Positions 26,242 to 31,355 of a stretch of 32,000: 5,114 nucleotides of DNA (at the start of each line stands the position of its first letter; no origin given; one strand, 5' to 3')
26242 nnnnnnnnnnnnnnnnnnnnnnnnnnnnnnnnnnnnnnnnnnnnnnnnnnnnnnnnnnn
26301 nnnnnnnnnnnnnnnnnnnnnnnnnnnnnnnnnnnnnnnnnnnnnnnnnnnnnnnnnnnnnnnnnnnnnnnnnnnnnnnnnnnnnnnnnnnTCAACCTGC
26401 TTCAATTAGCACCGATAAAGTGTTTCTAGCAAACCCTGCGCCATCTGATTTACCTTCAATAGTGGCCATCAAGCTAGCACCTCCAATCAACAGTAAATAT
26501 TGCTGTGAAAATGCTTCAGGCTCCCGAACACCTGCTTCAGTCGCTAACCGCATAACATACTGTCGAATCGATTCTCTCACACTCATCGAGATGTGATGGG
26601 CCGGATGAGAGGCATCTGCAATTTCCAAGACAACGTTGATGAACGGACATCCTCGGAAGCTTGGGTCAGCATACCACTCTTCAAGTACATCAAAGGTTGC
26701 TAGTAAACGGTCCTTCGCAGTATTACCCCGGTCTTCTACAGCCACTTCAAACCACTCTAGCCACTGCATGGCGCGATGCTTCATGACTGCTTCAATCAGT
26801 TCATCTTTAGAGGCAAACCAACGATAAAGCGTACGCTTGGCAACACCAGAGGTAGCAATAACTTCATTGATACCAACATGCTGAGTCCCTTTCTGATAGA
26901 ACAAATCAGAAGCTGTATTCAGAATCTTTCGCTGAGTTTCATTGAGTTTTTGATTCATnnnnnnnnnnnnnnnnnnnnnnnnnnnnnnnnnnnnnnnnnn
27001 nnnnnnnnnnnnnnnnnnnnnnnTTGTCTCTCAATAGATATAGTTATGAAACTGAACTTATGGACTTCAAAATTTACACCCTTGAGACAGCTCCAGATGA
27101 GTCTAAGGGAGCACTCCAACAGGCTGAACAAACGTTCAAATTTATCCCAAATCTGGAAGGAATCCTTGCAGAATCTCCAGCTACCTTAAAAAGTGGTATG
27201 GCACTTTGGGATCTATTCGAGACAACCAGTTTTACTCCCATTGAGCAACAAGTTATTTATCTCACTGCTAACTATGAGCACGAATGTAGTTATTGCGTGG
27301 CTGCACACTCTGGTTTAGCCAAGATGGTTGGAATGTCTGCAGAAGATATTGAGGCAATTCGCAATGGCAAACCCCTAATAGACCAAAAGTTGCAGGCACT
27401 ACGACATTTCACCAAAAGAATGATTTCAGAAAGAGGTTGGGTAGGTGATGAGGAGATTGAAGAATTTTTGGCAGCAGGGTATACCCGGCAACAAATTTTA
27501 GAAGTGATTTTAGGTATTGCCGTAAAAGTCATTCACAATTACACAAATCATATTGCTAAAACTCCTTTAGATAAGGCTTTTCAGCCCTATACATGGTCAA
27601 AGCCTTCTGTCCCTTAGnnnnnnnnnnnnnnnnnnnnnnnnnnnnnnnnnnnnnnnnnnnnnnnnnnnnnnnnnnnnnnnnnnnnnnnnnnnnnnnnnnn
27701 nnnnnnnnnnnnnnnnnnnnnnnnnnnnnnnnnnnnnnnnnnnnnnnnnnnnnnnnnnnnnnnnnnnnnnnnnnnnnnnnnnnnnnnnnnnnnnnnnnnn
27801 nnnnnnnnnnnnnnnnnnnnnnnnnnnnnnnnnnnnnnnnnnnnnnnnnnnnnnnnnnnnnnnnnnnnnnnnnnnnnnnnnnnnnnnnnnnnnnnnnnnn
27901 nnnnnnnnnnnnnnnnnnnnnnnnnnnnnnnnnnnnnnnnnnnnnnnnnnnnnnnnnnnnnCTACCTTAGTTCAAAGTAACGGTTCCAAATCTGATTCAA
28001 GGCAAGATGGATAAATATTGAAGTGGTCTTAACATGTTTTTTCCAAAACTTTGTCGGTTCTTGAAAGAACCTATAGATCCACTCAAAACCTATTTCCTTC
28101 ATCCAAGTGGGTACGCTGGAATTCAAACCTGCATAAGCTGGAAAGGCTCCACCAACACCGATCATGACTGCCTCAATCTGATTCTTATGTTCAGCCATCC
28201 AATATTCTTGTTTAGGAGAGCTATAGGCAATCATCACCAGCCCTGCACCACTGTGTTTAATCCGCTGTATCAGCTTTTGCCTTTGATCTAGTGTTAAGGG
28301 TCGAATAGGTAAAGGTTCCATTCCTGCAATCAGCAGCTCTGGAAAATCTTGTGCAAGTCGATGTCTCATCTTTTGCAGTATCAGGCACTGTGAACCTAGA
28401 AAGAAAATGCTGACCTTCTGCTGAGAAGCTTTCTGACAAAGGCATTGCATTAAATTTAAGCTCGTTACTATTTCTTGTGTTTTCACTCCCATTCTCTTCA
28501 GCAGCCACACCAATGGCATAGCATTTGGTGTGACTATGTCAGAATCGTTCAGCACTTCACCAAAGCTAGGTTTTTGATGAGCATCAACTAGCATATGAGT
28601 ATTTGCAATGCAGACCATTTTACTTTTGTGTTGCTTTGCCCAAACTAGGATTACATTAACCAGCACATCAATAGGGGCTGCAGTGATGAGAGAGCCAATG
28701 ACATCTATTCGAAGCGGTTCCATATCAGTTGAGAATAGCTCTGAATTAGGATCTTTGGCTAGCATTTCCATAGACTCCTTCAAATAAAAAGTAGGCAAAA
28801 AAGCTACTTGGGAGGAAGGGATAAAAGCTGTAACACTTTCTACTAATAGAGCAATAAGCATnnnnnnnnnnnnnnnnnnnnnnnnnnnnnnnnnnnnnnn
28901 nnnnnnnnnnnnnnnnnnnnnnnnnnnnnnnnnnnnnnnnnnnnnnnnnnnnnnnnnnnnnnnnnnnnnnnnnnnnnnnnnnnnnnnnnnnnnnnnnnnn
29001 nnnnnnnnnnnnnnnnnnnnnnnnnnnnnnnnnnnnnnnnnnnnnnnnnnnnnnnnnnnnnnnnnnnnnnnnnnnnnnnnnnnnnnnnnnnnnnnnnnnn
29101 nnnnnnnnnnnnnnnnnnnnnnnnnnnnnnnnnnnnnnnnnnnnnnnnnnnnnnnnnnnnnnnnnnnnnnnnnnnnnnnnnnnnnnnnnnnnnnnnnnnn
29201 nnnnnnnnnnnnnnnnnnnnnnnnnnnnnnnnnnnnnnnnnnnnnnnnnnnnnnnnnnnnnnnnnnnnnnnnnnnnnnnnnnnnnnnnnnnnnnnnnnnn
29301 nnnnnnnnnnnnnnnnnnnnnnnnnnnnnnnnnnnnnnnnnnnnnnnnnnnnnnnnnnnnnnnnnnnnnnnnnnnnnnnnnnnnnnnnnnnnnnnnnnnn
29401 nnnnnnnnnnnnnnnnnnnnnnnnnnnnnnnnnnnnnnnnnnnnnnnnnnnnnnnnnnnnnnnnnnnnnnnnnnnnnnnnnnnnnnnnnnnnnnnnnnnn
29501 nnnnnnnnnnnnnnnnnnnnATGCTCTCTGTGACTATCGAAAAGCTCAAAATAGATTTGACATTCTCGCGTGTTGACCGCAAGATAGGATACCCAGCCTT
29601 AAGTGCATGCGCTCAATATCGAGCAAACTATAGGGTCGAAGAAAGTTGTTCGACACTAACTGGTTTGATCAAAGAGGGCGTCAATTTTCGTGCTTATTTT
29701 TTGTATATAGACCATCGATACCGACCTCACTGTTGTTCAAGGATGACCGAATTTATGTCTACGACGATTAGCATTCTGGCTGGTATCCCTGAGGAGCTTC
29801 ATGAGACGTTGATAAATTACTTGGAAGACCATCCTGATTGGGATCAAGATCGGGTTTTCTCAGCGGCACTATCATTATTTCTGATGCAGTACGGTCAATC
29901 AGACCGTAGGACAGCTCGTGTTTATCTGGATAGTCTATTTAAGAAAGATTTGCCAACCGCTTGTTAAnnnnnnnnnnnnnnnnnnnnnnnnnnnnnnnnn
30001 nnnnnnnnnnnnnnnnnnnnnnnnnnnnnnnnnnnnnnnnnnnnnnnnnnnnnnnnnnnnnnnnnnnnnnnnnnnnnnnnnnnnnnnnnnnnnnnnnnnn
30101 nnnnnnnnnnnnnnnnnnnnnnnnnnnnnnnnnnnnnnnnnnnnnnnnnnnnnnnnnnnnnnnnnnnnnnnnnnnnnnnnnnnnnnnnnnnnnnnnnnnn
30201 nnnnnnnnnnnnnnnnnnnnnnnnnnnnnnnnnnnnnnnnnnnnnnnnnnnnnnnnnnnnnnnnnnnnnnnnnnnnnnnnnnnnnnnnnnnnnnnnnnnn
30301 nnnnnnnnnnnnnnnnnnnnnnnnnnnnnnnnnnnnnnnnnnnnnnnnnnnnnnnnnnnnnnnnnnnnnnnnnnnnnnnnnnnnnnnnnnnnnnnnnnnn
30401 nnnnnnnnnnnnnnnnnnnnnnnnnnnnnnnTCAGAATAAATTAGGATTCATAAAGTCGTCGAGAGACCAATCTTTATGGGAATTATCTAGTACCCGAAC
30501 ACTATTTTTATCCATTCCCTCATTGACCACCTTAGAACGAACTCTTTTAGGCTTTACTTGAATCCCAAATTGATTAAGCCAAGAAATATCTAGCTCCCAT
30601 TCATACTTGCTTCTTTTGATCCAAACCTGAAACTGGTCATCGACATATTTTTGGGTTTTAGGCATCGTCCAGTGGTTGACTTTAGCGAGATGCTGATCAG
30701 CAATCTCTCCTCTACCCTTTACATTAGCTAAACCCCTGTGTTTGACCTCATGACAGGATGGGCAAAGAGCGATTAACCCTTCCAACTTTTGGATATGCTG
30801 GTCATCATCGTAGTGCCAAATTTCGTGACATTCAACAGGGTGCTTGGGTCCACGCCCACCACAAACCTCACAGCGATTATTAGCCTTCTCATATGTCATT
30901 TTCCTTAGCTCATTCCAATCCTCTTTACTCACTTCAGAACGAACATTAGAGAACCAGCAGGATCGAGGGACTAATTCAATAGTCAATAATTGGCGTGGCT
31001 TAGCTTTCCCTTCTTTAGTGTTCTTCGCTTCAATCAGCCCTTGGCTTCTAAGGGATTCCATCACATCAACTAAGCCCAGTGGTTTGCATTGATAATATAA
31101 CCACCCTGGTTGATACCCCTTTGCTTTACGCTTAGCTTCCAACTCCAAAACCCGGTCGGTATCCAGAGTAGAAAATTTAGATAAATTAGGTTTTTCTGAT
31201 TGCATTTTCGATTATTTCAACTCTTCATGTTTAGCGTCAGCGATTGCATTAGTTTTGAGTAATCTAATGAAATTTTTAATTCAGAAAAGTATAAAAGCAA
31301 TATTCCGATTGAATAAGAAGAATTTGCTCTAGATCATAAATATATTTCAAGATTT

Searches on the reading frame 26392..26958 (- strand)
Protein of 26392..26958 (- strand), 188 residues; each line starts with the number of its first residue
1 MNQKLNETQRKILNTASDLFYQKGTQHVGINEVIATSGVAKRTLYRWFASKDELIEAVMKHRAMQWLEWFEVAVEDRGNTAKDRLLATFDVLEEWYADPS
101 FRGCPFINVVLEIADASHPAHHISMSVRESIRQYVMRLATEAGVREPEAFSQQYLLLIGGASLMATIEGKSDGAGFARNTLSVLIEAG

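Call 13: search_protein_families(library=pfam, proteins=[window:26392-26958:-], max_evalue=0.001)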
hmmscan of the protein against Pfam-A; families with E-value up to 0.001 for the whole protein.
window:26392-26958:- (188 aa): 2 families
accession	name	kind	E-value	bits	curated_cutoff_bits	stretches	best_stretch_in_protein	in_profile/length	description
PF00440.29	TetR_N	-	1.9e-12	47.2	24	1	12-58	1-47/47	Bacterial regulatory proteins, tetR family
PF16925.10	TetR_C_13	-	2e-06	28.6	27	1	82-142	2-63/109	Tetracyclin repressor-like, C-terminal domain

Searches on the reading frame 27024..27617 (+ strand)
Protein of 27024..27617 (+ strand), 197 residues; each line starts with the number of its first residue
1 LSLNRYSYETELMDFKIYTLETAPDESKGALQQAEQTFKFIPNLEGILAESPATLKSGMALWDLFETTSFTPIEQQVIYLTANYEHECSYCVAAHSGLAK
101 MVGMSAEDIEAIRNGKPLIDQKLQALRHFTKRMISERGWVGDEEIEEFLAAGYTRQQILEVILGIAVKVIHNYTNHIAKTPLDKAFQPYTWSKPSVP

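Call 13: search_protein_families(library=pfam, proteins=[window:27024-27617:+], max_evalue=0.001)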
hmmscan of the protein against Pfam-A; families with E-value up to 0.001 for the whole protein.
window:27024-27617:+ (197 aa): 1 family
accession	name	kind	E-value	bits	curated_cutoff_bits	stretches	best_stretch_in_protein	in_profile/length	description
PF02627.25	CMD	-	1.1e-08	35.4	23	1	62-113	12-63/84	Carboxymuconolactone decarboxylase family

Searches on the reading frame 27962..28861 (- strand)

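Call 13: search_protein_families(library=pfam, proteins=[window:27962-28861:-], max_evalue=0.001)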
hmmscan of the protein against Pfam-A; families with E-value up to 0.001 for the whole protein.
window:27962-28861:- (299 aa): 1 family
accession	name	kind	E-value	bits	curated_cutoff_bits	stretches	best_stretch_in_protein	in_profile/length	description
PF03808.19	Glyco_tran_WecG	-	2e-48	164.8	27.4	1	107-274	1-166/168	Glycosyl transferase WecG/TagA/CpsF family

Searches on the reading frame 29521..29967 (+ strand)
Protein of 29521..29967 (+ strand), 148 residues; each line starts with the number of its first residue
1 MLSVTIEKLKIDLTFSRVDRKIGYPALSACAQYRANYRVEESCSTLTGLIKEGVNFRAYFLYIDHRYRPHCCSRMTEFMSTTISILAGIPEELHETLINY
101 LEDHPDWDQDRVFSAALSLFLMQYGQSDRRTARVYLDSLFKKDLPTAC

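Call 3: search_protein_families(library=pfam, proteins=[window:29521-29967:+], max_evalue=1)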
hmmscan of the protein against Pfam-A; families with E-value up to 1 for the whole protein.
window:29521-29967:+ (148 aa): 3 families
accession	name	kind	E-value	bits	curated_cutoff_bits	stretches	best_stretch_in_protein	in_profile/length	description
PF10929.13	DUF2811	-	1.4e-26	93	26.6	1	84-140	1-57/57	Protein of unknown function (DUF2811)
PF16201.10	NopRA1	-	0.13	12.3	29.6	1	24-113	20-108/199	Nucleolar pre-ribosomal-associated protein 1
PF21402.2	NLRX1_C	-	0.27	11.5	27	1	104-133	16-44/62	NLR family member X1, C-terminal domain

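Call 56: search_protein_families(library=ncbifam, proteins=[window:29521-29967:+], max_evalue=0.01)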
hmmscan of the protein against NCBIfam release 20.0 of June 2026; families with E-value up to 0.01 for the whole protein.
window:29521-29967:+ (148 aa): 0 families

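Call 57: search_protein_families(library=phrogs, proteins=[window:29521-29967:+], max_evalue=0.01)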
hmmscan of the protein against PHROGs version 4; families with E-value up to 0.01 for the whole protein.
window:29521-29967:+ (148 aa): 0 families

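Call 60: search_protein_families(library=padloc, proteins=[window:29521-29967:+], max_evalue=0.01)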
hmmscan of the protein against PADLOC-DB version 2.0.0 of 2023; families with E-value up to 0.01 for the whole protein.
window:29521-29967:+ (148 aa): 0 families

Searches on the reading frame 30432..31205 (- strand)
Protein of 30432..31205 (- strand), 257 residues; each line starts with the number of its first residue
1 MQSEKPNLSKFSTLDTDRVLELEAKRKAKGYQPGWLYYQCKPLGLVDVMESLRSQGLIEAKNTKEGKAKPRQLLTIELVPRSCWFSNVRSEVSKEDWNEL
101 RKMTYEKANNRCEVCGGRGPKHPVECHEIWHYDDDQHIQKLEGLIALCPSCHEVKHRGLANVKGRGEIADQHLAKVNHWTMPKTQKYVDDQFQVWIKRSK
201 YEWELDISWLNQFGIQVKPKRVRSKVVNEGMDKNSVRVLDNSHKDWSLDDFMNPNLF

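Call 3: search_protein_families(library=pfam, proteins=[window:30432-31205:-], max_evalue=1)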
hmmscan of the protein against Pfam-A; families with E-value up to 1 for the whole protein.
window:30432-31205:- (257 aa): 3 families
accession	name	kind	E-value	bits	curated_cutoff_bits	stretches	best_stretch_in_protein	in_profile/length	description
PF01844.29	HNH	-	0.0078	16.8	21.4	1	112-157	1-46/47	HNH endonuclease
PF09723.15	Zn_ribbon_8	-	0.018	15.5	34.4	0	96-117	14-34/41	Zinc ribbon domain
PF16866.11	PHD_4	-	0.077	13.4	30.6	1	109-183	4-63/65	PHD-finger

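Call 56: search_protein_families(library=ncbifam, proteins=[window:30432-31205:-], max_evalue=0.01)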
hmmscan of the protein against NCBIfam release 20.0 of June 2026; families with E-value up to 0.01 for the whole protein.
window:30432-31205:- (257 aa): 1 family
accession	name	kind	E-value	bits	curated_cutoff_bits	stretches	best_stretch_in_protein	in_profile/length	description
NF040563.1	guided_IscB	equivalog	0.00015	21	175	1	97-223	181-299/314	RNA-guided endonuclease IscB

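Call 57: search_protein_families(library=phrogs, proteins=[window:30432-31205:-], max_evalue=0.01)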
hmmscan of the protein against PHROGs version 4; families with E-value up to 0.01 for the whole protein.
window:30432-31205:- (257 aa): 13 families
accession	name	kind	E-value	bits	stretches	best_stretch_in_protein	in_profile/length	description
phrog_5200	-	DNA, RNA and nucleotide metabolism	5.8e-55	186.5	1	72-214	3-143/154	HNH endonuclease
phrog_119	-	DNA, RNA and nucleotide metabolism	7.6e-10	39.2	1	76-186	170-291/443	HNH endonuclease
phrog_144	-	DNA, RNA and nucleotide metabolism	9.2e-08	32.9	1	95-188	70-165/175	HNH endonuclease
phrog_8048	-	DNA, RNA and nucleotide metabolism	2.3e-06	28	1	93-161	160-231/273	HNH endonuclease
phrog_5956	-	DNA, RNA and nucleotide metabolism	9.5e-06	26.3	1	74-179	18-132/138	HNH endonuclease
phrog_8446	-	DNA, RNA and nucleotide metabolism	3.8e-05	24.4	1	95-158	126-198/211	HNH endonuclease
phrog_589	-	DNA, RNA and nucleotide metabolism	0.00017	22.4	1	88-165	70-148/179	HNH endonuclease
phrog_4581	-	head and packaging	0.00019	22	1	95-166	51-119/395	terminase small subunit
phrog_333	-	DNA, RNA and nucleotide metabolism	0.00025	22.2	1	84-158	8-81/138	HNH endonuclease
phrog_1271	-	DNA, RNA and nucleotide metabolism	0.00045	20.7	1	93-165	250-325/361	HNH endonuclease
phrog_1571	-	DNA, RNA and nucleotide metabolism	0.0013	19.6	0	92-125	7-41/128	HNH endonuclease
phrog_10822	-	DNA, RNA and nucleotide metabolism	0.0023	18.6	1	91-165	82-157/245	HNH endonuclease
phrog_7566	-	unknown function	0.0091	17.2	0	104-193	7-88/96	-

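Call 60: search_protein_families(library=padloc, proteins=[window:30432-31205:-], max_evalue=0.01)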
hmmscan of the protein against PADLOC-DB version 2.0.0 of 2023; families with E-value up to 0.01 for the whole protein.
window:30432-31205:- (257 aa): 2 families
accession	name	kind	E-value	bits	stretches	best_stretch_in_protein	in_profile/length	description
PDLC00642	ZorE2|ZorE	-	6.8e-05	20.4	1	94-154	198-257/283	HNH endonuclease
PDLC00643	ZorE2|ZorE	-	0.0014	16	1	93-153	199-259/282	HNH endonuclease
